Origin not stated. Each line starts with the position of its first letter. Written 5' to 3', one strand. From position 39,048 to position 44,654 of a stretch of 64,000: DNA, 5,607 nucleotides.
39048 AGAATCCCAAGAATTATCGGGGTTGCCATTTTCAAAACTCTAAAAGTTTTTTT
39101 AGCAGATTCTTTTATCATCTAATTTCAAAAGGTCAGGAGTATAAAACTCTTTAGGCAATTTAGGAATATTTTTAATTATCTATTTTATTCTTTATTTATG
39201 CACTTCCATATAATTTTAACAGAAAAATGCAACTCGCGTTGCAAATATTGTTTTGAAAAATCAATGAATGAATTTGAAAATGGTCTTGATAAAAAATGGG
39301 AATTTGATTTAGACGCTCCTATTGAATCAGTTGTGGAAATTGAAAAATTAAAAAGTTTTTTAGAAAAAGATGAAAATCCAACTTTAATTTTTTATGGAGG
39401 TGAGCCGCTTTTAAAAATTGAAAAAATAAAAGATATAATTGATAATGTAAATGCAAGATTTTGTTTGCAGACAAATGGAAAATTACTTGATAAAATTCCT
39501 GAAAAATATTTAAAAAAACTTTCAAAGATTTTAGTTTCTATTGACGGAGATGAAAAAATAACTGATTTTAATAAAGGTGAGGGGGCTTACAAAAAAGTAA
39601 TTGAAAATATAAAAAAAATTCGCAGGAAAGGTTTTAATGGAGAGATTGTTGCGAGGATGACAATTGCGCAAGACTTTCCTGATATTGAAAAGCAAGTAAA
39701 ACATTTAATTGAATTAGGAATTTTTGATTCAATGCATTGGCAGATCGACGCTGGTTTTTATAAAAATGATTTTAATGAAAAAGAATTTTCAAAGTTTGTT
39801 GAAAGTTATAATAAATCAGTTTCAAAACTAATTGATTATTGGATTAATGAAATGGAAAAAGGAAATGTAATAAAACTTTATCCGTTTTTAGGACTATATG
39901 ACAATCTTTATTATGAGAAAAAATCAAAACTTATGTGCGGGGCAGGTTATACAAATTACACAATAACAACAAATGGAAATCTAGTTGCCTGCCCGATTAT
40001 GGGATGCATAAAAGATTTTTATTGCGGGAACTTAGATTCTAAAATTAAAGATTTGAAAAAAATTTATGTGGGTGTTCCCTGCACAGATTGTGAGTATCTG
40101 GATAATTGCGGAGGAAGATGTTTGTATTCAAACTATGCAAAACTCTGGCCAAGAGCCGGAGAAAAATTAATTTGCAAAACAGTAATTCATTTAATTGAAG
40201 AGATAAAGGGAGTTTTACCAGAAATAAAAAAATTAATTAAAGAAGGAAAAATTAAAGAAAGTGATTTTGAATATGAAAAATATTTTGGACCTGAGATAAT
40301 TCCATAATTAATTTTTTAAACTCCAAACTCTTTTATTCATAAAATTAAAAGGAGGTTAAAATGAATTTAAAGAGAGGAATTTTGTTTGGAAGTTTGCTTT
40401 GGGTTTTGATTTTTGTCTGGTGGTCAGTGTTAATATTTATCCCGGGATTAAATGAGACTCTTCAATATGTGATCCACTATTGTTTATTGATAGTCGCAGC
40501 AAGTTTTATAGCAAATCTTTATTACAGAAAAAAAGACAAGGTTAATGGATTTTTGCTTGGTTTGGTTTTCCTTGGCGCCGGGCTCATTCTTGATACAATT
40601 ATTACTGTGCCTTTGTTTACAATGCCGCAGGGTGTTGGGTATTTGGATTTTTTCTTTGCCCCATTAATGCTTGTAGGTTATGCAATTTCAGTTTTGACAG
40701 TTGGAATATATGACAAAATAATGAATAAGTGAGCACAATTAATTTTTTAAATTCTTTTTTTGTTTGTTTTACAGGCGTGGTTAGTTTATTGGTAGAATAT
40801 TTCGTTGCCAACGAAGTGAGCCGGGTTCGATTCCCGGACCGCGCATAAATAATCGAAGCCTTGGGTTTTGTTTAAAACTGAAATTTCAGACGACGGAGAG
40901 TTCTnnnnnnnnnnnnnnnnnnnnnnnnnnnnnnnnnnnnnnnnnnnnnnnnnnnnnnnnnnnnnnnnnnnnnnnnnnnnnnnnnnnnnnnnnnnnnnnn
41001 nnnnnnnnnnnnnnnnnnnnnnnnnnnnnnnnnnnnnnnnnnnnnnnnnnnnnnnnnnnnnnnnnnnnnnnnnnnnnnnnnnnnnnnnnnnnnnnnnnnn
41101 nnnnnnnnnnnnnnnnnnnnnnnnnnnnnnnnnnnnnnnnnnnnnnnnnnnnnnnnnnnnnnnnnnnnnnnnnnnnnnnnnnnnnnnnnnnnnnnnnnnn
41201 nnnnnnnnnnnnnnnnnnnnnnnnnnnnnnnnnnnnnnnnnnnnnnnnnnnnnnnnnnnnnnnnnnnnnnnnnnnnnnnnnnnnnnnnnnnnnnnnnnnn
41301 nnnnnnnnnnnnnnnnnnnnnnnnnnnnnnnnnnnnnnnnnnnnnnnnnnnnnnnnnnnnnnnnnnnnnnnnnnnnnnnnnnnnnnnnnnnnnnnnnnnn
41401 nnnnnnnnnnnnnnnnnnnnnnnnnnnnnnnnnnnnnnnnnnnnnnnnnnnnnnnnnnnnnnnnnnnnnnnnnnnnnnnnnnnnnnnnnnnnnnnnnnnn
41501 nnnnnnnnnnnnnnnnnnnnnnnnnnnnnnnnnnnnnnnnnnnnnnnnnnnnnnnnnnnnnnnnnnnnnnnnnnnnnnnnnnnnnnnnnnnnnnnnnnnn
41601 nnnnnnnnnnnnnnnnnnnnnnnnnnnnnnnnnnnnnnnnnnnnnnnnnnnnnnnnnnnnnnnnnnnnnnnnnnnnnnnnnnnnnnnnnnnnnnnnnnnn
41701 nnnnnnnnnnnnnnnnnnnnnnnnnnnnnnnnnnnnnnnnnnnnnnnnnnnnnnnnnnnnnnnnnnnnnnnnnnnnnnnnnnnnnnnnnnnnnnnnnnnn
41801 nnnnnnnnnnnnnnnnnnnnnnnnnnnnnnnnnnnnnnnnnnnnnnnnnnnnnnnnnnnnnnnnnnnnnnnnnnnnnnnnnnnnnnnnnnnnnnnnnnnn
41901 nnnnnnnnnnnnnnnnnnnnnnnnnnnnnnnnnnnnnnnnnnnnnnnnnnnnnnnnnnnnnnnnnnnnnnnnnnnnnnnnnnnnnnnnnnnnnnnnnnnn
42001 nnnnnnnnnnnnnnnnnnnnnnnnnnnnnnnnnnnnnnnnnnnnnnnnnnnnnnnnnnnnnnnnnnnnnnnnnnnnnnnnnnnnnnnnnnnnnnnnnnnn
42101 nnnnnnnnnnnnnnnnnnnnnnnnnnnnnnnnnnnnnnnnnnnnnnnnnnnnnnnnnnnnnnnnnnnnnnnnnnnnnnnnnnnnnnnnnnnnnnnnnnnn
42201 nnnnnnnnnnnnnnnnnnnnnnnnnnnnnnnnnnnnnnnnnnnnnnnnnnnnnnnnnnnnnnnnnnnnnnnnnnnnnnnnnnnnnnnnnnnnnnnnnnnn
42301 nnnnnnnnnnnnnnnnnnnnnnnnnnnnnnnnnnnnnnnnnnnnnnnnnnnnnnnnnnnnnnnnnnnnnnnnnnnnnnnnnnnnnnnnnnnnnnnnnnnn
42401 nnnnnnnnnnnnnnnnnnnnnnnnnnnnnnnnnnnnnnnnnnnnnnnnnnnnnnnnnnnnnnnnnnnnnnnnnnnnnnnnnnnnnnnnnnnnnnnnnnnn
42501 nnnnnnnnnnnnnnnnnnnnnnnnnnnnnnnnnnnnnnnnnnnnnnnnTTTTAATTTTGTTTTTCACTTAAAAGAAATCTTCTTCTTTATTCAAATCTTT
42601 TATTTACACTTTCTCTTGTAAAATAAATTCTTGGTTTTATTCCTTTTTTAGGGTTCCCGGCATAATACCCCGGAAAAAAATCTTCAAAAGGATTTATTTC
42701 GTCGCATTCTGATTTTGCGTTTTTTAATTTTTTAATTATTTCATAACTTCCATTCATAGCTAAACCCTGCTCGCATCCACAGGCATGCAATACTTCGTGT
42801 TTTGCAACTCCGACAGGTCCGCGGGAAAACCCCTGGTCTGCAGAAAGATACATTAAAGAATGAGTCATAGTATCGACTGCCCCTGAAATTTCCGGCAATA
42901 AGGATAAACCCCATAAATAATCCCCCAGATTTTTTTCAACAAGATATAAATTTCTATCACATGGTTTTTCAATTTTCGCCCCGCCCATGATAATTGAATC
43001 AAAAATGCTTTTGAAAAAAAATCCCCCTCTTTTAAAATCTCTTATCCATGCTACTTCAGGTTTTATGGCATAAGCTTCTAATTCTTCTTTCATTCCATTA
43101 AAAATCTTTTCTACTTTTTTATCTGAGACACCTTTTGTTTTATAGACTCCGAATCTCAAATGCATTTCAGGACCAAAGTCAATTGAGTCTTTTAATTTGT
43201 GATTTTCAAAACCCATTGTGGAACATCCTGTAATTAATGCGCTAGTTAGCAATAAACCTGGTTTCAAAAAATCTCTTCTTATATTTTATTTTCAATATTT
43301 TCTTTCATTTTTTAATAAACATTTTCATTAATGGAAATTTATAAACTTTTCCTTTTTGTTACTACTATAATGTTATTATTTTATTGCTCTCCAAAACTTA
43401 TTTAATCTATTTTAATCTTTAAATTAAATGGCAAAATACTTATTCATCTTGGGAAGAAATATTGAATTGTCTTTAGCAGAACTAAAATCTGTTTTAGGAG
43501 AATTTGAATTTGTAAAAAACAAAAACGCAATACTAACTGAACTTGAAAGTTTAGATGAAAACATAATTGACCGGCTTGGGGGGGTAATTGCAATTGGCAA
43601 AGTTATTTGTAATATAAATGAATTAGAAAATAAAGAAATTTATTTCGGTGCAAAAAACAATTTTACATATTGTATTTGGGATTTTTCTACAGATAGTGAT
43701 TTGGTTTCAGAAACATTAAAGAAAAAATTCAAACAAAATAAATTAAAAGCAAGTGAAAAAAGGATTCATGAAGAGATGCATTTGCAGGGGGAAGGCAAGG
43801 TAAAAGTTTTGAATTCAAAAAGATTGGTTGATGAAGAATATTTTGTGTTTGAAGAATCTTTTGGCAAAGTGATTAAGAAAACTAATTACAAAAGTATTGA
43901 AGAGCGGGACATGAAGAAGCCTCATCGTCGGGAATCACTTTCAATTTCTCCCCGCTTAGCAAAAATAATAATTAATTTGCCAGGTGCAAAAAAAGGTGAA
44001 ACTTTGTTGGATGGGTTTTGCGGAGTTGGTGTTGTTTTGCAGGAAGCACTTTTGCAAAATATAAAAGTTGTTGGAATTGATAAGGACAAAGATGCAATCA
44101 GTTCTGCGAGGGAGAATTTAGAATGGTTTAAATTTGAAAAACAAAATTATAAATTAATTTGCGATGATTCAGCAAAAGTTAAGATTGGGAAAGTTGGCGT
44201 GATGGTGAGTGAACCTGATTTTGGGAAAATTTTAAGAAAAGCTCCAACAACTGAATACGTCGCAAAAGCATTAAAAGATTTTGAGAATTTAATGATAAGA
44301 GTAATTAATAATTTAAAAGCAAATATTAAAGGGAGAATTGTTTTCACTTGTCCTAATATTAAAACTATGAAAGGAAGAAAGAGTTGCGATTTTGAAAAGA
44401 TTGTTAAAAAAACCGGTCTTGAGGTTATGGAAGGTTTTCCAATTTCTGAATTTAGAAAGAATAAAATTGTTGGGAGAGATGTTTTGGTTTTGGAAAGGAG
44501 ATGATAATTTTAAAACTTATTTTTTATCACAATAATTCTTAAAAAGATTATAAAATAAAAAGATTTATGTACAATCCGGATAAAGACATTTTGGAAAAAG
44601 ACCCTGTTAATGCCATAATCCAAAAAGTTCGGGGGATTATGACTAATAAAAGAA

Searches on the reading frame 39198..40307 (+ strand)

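Call 58: search_protein_families(library=pfam, proteins=[window:39198-40307:+], max_evalue=0.001)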
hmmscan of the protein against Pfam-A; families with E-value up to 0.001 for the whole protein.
window:39198-40307:+ (369 aa): 2 families
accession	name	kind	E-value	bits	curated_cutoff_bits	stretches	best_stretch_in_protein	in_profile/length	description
PF04055.27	Radical_SAM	-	2.6e-16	60.7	29.5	1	5-156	1-150/166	Radical SAM superfamily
PF13353.11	Fer4_12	-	3.7e-09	37.4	22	1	8-118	12-116/137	4Fe-4S single cluster domain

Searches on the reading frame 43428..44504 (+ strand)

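Call 58: search_protein_families(library=pfam, proteins=[window:43428-44504:+], max_evalue=0.001)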
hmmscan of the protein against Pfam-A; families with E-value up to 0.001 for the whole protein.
window:43428-44504:+ (358 aa): 6 families
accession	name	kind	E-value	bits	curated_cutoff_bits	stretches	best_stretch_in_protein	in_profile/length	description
PF01170.24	UPF0020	-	1.4e-10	41.7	22.3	1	172-277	11-143/197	RMKL-like, methyltransferase domain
PF13847.12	Methyltransf_31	-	1.6e-08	34.8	27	1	188-300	2-119/145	Methyltransferase domain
PF01555.25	N6_N4_Mtase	-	5.7e-06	26.9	26.7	1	101-228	122-220/221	DNA methylase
PF03602.21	Cons_hypoth95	-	6.5e-05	23.1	24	1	189-249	41-102/182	Conserved hypothetical protein 95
PF05175.20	MTS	-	0.00024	21.2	23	1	189-268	31-111/170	Methyltransferase small domain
PF06325.19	PrmA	-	0.00047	20.2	22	1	188-244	160-216/296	Ribosomal protein L11 methyltransferase (PrmA)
